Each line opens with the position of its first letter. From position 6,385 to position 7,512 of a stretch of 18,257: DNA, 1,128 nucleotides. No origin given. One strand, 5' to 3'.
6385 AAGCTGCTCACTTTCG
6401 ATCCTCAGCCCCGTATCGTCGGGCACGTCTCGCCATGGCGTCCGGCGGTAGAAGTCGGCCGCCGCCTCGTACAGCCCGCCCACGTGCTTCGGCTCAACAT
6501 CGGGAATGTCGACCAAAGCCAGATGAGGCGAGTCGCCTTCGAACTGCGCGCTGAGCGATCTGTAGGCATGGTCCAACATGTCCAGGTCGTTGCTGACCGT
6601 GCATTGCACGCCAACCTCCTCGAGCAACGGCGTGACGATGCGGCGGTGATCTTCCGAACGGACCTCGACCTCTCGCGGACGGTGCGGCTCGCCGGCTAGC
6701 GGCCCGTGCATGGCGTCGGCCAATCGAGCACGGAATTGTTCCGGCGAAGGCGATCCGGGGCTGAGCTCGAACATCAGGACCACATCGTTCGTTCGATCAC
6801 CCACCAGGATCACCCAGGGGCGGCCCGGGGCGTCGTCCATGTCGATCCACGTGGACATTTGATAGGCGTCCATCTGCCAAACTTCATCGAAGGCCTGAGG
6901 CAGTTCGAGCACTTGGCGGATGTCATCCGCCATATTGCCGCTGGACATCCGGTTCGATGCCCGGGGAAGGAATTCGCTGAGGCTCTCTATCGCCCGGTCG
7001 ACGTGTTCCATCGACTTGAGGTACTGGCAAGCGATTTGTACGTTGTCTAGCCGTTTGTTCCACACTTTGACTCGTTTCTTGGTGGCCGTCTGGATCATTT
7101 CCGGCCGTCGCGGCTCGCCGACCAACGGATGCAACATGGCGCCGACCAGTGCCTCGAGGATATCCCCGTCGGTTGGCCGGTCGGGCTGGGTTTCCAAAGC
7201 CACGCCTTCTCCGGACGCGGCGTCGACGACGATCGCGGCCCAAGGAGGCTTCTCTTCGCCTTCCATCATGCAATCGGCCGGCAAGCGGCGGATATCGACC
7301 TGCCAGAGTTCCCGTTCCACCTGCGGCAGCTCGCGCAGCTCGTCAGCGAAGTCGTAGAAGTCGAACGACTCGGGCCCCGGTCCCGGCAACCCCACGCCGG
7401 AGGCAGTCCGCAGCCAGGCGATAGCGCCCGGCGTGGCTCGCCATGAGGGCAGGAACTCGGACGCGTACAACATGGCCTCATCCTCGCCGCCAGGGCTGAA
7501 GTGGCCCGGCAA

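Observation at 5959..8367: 803-aa protein: polybasic N-terminus, ST7-like TPR half, and a triplicated unknown domain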

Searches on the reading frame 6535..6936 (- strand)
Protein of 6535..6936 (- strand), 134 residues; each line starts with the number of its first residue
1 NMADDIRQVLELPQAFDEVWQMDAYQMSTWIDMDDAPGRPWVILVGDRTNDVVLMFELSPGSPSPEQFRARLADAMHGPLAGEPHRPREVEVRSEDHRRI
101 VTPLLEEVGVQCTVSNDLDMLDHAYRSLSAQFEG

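Call 47: search_solved_structures(query=A3, max_evalue=10, show_alignments=3)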
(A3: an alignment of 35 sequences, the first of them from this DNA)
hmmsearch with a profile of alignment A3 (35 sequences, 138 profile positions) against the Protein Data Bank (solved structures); distinct sequences matched with E-value up to 10: 10.
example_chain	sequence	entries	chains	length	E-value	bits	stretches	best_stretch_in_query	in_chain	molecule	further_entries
7svw_A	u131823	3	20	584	0.028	17.4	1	17-77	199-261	TnsB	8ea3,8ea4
8rdu_R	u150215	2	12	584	0.028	17.4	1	17-77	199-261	TnsB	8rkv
8aa5_AP1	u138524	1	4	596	0.029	17.4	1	17-77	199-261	TnsB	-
8q66_A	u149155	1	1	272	0.12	15.4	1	81-130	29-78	Exonuclease mut-7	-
7y19_A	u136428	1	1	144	0.13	15.3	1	97-128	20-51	Transcriptional regulator VpsR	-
6sjv_A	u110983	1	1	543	0.19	14.7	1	95-130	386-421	Maltodextrin-binding protein,Protein E6,Ubiquitin-protein ligase E3A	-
8xy6_I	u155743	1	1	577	0.34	13.9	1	81-120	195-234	M1249L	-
8xxt_I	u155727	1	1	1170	0.72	12.9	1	81-120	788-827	M1249L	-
8xx5_I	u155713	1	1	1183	0.73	12.9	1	81-120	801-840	M1249L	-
8y0e_I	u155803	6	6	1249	0.78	12.8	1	81-120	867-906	M1249L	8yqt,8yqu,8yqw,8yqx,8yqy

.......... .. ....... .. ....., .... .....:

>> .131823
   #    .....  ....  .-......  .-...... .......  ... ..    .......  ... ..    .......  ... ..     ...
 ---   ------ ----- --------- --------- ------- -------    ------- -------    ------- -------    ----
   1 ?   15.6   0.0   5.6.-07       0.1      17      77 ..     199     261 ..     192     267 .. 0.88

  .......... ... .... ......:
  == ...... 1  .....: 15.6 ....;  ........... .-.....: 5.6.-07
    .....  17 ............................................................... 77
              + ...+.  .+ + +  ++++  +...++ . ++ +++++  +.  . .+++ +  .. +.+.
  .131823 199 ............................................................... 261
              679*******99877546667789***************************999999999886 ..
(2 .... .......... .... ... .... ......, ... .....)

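Call 57: search_protein_families(library=pfam, proteins=[window:6535-6936:-], max_evalue=10)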
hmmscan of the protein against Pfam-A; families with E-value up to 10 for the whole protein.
seq(134 aa): 3 families
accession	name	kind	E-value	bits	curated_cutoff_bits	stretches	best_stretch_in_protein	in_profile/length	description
PF22007.2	DUF6930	-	2.1e-14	54.2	27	1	6-128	2-122/123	Domain of unknown function (DUF6930)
PF21834.1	DUF6894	-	0.024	15.2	24.1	1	71-101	33-64/69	Domain of unknown function (DUF6894)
PF06485.17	Tab2-like_N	-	0.048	14.2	25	1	19-122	1-97/103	RNA-binding protein Tab2/Atab2 N terminal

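Call 59: search_protein_families(library=pfam, alignment_id=A3, max_evalue=1)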
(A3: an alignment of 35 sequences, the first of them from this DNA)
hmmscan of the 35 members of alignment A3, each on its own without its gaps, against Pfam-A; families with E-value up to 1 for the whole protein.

A. member 1, seq(134 aa): 3 families
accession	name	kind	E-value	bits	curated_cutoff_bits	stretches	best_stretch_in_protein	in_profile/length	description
PF22007.2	DUF6930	-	2.1e-14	54.2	27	1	6-128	2-122/123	Domain of unknown function (DUF6930)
PF21834.1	DUF6894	-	0.024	15.2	24.1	0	71-101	33-64/69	Domain of unknown function (DUF6894)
PF06485.17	Tab2-like_N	-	0.048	14.2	25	1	19-122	1-97/103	RNA-binding protein Tab2/Atab2 N terminal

B. families by the number of members that match (of 35 scanned): 12 families
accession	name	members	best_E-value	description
PF22007.2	DUF6930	35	5.2e-16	Domain of unknown function (DUF6930)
PF06485.17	Tab2-like_N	13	6.4e-05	RNA-binding protein Tab2/Atab2 N terminal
PF00665.32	rve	4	0.029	Integrase core domain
PF18076.6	FGAR-AT_N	1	0.018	Formylglycinamide ribonucleotide amidotransferase N-terminal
PF21834.1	DUF6894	1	0.024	Domain of unknown function (DUF6894)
PF16750.11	HK_sensor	1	0.025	Sensor domain of 2-component histidine kinase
PF22458.1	RsmF-B_ferredox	1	0.034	Methyltr_RsmF/B-like, ferredoxin-like domain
PF12277.13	DUF3618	1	0.066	Protein of unknown function (DUF3618)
PF20168.4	PDS5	1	0.084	Sister chromatid cohesion protein PDS5 protein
PF16169.10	DUF4872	1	0.11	Domain of unknown function (DUF4872)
PF19975.5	DO-GTPase1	1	0.13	Double-GTPase 1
PF11293.13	DUF3094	1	0.72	Protein of unknown function (DUF3094)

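Call 69: search_protein_representatives(alignment_id=A3)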
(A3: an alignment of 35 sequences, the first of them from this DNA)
Query: 35 sequences, 138 profile positions. Proteins with E-value up to 0.001 (for the whole library): 1232; up to 1e-10: 528; up to 1e-30: 109. The best 150 are listed.
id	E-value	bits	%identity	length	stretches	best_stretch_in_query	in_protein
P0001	1.4e-84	297.0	-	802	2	3-135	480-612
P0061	1.9e-79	280.4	-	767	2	5-135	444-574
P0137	4.9e-78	275.8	-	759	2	10-134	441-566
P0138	6.8e-78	275.4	-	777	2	5-134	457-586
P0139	2.3e-77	273.7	-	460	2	3-134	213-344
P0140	7.8e-77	271.9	-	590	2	5-134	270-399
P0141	1.5e-76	271.0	-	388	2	4-136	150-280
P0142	1.1e-74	265.0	-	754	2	7-135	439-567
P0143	7.6e-74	262.3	-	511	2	6-133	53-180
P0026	2.8e-72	257.2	-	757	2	6-135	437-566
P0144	4.1e-70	250.2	-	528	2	10-134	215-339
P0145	9.5e-70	249.0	-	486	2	4-132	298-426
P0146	7.5e-69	246.1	-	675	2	8-134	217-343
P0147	2.9e-68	244.2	-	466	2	2-136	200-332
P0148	3.2e-68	244.0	-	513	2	4-132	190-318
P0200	1.3e-37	144.9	-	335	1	7-134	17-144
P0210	2.9e-35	137.3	-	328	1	6-134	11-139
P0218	3.0e-33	130.7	-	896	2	6-132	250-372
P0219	4.3e-33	130.2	-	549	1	5-134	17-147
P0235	5.6e-31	123.4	-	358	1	5-134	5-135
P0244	3.5e-30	120.8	-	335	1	7-134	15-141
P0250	2.9e-29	117.9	-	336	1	2-131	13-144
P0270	9.4e-27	109.7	-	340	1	8-134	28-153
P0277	3.0e-26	108.1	-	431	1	5-134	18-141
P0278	3.2e-26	108.0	-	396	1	5-134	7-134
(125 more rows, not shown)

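Call 71: search_protein_families(library=pfam, proteins=[P0200, P0210, P0235, P0244, P0250, P0270, P0219, P0277, P0278, P0218], max_evalue=0.01)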
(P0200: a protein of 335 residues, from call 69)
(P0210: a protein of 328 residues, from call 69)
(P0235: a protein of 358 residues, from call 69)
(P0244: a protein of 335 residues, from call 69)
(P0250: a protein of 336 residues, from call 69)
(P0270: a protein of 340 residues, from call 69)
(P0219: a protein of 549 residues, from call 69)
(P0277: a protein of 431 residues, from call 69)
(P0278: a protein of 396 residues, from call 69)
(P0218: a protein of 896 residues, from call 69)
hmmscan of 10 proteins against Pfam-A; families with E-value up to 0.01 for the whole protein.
P0200 (335 aa): 2 families
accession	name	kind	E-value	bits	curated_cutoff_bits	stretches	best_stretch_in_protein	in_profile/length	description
PF22007.2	DUF6930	-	1e-10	42.3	27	1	21-138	7-122/123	Domain of unknown function (DUF6930)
PF23988.1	DUF7309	-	2.4e-10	40.5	27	1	165-258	4-100/170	Domain of unknown function (DUF7309)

P0210 (328 aa): 2 families
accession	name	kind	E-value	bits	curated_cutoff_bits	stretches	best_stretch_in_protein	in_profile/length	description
PF23988.1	DUF7309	-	8.1e-14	51.8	27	1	160-309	4-156/170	Domain of unknown function (DUF7309)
PF22007.2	DUF6930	-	1.1e-11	45.5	27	1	14-133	5-122/123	Domain of unknown function (DUF6930)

P0235 (358 aa): 2 families
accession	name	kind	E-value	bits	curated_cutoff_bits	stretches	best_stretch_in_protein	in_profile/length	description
PF23988.1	DUF7309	-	1.2e-18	67.5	27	1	155-303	3-154/170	Domain of unknown function (DUF7309)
PF22007.2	DUF6930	-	1.2e-16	61.5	27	1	7-129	3-122/123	Domain of unknown function (DUF6930)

P0244 (335 aa): 2 families
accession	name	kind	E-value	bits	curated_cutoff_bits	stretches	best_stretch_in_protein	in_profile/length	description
PF22007.2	DUF6930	-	1.7e-17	64.2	27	1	13-135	1-122/123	Domain of unknown function (DUF6930)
PF23988.1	DUF7309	-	1.5e-12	47.7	27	1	164-306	4-150/170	Domain of unknown function (DUF7309)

P0250 (336 aa): 2 families
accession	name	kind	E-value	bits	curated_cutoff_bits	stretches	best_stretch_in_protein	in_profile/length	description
PF22007.2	DUF6930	-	4.7e-07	30.5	27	1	27-141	12-122/123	Domain of unknown function (DUF6930)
PF23988.1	DUF7309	-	3.5e-06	27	27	1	168-311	4-151/170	Domain of unknown function (DUF7309)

P0270 (340 aa): 2 families
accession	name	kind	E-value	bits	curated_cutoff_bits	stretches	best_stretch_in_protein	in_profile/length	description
PF23988.1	DUF7309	-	2e-12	47.3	27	1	173-310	3-145/170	Domain of unknown function (DUF7309)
PF22007.2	DUF6930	-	1.5e-05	25.7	27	1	29-146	5-121/123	Domain of unknown function (DUF6930)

P0219 (549 aa): 2 families
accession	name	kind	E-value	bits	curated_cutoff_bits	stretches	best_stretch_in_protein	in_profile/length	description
PF23988.1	DUF7309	-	7.7e-10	38.9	27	1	167-311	4-152/170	Domain of unknown function (DUF7309)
PF22007.2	DUF6930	-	3.2e-07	31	27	1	20-141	4-122/123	Domain of unknown function (DUF6930)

P0277 (431 aa): 2 families
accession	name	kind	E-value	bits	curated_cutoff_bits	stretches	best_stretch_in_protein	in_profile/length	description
PF23988.1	DUF7309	-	1.2e-13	51.2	27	1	161-309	4-156/170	Domain of unknown function (DUF7309)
PF22007.2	DUF6930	-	2.5e-11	44.3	27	1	20-135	3-122/123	Domain of unknown function (DUF6930)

P0278 (396 aa): 2 families
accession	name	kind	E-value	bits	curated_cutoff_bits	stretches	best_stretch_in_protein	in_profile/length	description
PF22007.2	DUF6930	-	2.5e-11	44.3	27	1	13-127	7-121/123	Domain of unknown function (DUF6930)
PF23988.1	DUF7309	-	2.9e-06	27.2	27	1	155-258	4-111/170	Domain of unknown function (DUF7309)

P0218 (896 aa): 11 families
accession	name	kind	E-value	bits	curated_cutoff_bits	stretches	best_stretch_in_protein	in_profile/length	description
PF22007.2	DUF6930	-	2.4e-24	86.4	27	2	389-501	8-122/123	Domain of unknown function (DUF6930)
PF23988.1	DUF7309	-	5.2e-08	32.9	27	1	526-657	3-143/170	Domain of unknown function (DUF7309)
PF14559.12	TPR_19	-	6.4e-07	30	25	1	95-158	1-63/68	Tetratricopeptide repeat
PF13424.12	TPR_12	-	2.8e-05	24.7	30.1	0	82-115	42-75/77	Tetratricopeptide repeat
PF13428.12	TPR_14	-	2.9e-05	24.7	23.5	0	86-120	2-36/44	Tetratricopeptide repeat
PF13432.12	TPR_16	-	6.7e-05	23.7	32.7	1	94-148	6-59/65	Tetratricopeptide repeat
PF07721.20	TPR_4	-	0.00033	21.4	27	0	86-110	2-26/26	Tetratricopeptide repeat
PF07719.23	TPR_2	-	0.00044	20.6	27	0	86-115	2-31/34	Tetratricopeptide repeat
PF06485.17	Tab2-like_N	-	0.0012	19.3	25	0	262-365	1-100/103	RNA-binding protein Tab2/Atab2 N terminal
PF00515.34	TPR_1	-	0.0013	18.9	27.8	0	86-113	2-29/34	Tetratricopeptide repeat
PF12895.13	ANAPC3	-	0.0097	16.6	27.2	1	99-146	3-49/82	Anaphase-promoting complex, cyclosome, subunit 3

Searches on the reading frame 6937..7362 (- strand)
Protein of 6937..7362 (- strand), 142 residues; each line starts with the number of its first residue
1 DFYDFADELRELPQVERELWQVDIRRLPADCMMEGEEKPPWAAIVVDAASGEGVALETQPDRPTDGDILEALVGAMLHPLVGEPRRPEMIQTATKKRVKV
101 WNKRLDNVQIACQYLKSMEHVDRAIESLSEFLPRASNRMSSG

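Call 57: search_protein_families(library=pfam, proteins=[window:6937-7362:-], max_evalue=10)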
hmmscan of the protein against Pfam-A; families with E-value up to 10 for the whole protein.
seq(142 aa): 1 family
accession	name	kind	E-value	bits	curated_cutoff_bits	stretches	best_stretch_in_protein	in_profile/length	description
PF22007.2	DUF6930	-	4.3e-11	43.6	27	1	8-128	4-122/123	Domain of unknown function (DUF6930)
